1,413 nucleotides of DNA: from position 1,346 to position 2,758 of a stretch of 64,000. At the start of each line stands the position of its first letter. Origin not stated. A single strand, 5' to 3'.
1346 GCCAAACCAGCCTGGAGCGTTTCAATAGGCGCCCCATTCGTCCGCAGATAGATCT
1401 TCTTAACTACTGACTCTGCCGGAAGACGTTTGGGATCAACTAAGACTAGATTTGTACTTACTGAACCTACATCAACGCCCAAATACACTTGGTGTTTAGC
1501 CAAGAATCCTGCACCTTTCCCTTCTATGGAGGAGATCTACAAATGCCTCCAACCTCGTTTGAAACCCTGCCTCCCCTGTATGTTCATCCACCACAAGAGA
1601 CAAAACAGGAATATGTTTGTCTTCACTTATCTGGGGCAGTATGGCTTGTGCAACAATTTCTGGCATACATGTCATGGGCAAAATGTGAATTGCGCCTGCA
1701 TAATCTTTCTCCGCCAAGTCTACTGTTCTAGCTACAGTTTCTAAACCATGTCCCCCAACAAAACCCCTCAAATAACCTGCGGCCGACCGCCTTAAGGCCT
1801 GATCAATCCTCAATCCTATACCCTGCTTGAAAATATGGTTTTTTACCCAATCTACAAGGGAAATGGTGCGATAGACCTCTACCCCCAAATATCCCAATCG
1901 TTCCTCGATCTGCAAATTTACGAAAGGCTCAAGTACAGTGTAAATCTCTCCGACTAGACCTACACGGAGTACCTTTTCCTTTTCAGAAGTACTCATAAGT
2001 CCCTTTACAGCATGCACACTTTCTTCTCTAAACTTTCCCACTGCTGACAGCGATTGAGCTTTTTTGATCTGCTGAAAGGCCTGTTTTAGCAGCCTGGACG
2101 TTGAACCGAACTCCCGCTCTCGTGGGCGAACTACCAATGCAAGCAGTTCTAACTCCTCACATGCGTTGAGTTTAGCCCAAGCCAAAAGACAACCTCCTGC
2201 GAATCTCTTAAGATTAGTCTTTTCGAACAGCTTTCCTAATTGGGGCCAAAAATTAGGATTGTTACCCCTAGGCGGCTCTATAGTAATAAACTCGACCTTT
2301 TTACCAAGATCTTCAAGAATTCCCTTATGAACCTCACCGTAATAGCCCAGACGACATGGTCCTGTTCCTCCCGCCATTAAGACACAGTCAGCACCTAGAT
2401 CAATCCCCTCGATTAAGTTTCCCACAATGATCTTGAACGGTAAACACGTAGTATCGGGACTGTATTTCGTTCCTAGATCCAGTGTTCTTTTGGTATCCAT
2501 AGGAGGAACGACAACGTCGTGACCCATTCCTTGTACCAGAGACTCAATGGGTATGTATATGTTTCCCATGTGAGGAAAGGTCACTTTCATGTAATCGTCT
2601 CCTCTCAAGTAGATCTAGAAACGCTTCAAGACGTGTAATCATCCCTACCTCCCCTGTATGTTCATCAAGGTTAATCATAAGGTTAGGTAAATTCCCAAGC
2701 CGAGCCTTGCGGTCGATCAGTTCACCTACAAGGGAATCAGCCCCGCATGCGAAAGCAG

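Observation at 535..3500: Split three-gene module: HgdC-type ATPase activase plus two tandem paralogous DUF2229-like partners of unknown substrate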

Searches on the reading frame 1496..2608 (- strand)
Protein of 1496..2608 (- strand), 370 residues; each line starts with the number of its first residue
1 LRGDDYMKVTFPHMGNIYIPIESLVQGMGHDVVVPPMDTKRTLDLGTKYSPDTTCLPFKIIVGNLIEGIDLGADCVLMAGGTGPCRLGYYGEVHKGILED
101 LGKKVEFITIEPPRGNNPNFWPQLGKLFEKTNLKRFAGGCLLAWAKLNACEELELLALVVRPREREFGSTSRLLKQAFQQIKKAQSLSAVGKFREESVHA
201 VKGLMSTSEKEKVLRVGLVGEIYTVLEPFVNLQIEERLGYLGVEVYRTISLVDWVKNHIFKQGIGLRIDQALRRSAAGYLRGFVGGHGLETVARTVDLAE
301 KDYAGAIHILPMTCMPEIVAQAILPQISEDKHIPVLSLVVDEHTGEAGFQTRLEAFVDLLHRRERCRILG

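Call 3: search_protein_families(library=pfam, proteins=[window:1496-2608:-], max_evalue=0.01)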
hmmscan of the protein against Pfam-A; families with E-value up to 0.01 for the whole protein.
window:1496-2608:- (370 aa): 2 families
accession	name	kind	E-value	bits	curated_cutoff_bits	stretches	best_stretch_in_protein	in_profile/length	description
PF09989.15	DUF2229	-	3e-11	43.8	29.4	2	21-74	17-71/218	CoA enzyme activase uncharacterised domain (DUF2229)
PF06050.19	HGD-D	-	4.4e-05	23.6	28.4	1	299-359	279-341/342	2-hydroxyglutaryl-CoA dehydratase, D-component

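Call 4: search_protein_families(library=ncbifam, proteins=[window:1496-2608:-], max_evalue=0.01)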
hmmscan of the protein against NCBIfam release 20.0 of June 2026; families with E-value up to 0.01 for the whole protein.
window:1496-2608:- (370 aa): 0 families

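Call 12: search_solved_structures(query=window:1496-2608:-, max_evalue=10, show_alignments=2)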
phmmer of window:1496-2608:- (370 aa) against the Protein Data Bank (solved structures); distinct sequences matched with E-value up to 10: 1.
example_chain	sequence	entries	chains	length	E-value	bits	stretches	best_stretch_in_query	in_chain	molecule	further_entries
3o3m_B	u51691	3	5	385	1.2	11.5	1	298-360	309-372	beta subunit 2-hydroxyacyl-CoA dehydratase | beta-subunit 2-hydroxyacyl-CoA dehydratase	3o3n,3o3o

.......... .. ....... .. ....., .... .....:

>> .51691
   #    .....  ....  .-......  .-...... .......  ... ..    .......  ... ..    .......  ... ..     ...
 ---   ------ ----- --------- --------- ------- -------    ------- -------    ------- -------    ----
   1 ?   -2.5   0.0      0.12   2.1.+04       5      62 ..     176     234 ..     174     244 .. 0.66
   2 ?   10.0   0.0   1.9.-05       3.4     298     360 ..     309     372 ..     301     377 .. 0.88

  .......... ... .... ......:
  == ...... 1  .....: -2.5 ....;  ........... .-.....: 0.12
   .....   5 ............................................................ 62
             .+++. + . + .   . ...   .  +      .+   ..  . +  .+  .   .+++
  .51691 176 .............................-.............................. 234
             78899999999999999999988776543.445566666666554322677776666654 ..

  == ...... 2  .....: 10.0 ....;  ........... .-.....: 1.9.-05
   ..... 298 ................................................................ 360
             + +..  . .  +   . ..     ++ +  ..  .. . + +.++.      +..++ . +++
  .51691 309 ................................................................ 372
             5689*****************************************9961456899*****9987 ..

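Call 40: predict_structure(alignment_id=A2)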
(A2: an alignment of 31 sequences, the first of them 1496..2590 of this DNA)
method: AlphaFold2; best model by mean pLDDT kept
length: 364 residues; sequences in the alignment: 31
mean_pLDDT: 87.8   pTM: 0.88
mean pLDDT of the five models: 87.8, 87.3, 87.2, 85.1, 84.8
residues with pLDDT >= 90: 213; 70-90: 118; 50-70: 30; < 50: 3
segments of 3 or more residues with pLDDT < 50: 257-259
pLDDT, mean of each block of 10 residues (from residue 1): 89 92 92 89 90 93 97 73 84 95 71 68 80 93 94 94 95 97 98 94 87 85 75 96 83 59 81 83 92 96 87 88 96 87 93 95 81
secondary structure, 60 per line:
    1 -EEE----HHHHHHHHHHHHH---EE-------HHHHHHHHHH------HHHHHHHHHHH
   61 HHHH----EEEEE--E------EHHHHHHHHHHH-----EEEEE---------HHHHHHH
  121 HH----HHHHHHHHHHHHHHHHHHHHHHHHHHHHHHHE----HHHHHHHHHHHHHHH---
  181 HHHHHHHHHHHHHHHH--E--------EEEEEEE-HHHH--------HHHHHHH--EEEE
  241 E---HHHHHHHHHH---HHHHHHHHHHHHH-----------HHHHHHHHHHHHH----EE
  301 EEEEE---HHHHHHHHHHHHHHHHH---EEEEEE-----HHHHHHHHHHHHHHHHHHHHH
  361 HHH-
elements in order: E2-4 H9-21 H34-43 H50-64 E69-73 H84-94 E100-104 H114-122 H127-157 H163-177 H181-196 E208-214 H216-219 H228-234 E237-241 H245-254 H258-270 H282-294 E299-305 H309-325 E329-334 H340-363

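Call 67: fold_search(model_id=the predicted structure, library=pdb)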
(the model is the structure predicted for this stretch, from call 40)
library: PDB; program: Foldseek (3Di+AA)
matches with E <= 10: 998; with E <= 0.001: 18
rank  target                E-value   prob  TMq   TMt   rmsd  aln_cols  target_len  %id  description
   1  7yzm_A                6.2e-10  1.00  0.57  0.50   8.6       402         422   18  MgADPNP-bound DCCP:DCCP-R complex (released 2022-12-28)
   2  7yyl_D                7.3e-10  1.00  0.56  0.50   8.9       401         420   18  nucleotide-free DCCP:DCCP-R complex (released 2022-12-28)
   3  7yyl_A                1.2e-09  1.00  0.56  0.50   8.7       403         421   17  nucleotide-free DCCP:DCCP-R complex (released 2022-12-28)
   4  3o3n_B                1.6e-09  1.00  0.58  0.57   6.2       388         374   15  (R)-2-hydroxyisocaproyl-CoA dehydratase in complex with its substrate (R)-2-hydroxyisocaproyl-CoA (released 2011-03-16)
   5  3o3m_D                1.6e-09  1.00  0.59  0.58   6.2       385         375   14  (R)-2-Hydroxyisocaproyl-CoA Dehydratase (released 2011-03-16)
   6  7yyl_B                2.7e-09  1.00  0.57  0.51   7.4       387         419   18  nucleotide-free DCCP:DCCP-R complex (released 2022-12-28)
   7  3o3m_C                3.7e-09  1.00  0.58  0.54   6.6       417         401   14  (R)-2-Hydroxyisocaproyl-CoA Dehydratase (released 2011-03-16)
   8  3o3m_B                4.4e-09  1.00  0.56  0.55   6.6       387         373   13  (R)-2-Hydroxyisocaproyl-CoA Dehydratase (released 2011-03-16)
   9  6eno                  5.2e-09  1.00  0.56  0.50   8.8       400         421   18  Double cubane cluster oxidoreductase (released 2018-03-14)
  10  3o3o_A                5.5e-09  1.00  0.56  0.52   6.9       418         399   13  (R)-2-hydroxyisocaproyl-CoA dehydratase in complex with (R)-2-hydroxyisocaproate (released 2011-03-16)
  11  3o3m_A                8.9e-09  1.00  0.58  0.54   6.6       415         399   14  (R)-2-Hydroxyisocaproyl-CoA Dehydratase (released 2011-03-16)
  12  8s02_B                8.9e-09  1.00  0.56  0.54   8.7       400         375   14  BzdNO-benzoyl-CoA complex (released 2025-03-05)
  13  9g87_B                7.3e-07  1.00  0.55  0.53   6.1       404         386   11  3-methylbenzoyl-CoA reductase from Thauera chlorobenzoica (subunits MbdON ) (released 2026-02-04)
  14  8s02_A                1.2e-06  1.00  0.56  0.49   7.8       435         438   12  BzdNO-benzoyl-CoA complex (released 2025-03-05)
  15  9g87_A                1.5e-06  1.00  0.52  0.45   8.6       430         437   12  3-methylbenzoyl-CoA reductase from Thauera chlorobenzoica (subunits MbdON ) (released 2026-02-04)
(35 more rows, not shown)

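Call 81: search_solved_structures(query=A2, max_evalue=1, show_alignments=3)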
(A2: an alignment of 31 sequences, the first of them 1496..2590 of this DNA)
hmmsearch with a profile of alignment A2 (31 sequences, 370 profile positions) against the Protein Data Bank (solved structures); distinct sequences matched with E-value up to 1: 3.
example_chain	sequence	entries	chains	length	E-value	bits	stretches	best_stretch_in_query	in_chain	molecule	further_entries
9i5t_h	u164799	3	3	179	0.31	13.2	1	162-246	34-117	Large ribosomal subunit protein bL9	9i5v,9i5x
7n1j_B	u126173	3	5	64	0.36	13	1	161-205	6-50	Binder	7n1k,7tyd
7yyl_C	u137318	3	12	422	0.95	11.6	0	293-354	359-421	Dehydratase family protein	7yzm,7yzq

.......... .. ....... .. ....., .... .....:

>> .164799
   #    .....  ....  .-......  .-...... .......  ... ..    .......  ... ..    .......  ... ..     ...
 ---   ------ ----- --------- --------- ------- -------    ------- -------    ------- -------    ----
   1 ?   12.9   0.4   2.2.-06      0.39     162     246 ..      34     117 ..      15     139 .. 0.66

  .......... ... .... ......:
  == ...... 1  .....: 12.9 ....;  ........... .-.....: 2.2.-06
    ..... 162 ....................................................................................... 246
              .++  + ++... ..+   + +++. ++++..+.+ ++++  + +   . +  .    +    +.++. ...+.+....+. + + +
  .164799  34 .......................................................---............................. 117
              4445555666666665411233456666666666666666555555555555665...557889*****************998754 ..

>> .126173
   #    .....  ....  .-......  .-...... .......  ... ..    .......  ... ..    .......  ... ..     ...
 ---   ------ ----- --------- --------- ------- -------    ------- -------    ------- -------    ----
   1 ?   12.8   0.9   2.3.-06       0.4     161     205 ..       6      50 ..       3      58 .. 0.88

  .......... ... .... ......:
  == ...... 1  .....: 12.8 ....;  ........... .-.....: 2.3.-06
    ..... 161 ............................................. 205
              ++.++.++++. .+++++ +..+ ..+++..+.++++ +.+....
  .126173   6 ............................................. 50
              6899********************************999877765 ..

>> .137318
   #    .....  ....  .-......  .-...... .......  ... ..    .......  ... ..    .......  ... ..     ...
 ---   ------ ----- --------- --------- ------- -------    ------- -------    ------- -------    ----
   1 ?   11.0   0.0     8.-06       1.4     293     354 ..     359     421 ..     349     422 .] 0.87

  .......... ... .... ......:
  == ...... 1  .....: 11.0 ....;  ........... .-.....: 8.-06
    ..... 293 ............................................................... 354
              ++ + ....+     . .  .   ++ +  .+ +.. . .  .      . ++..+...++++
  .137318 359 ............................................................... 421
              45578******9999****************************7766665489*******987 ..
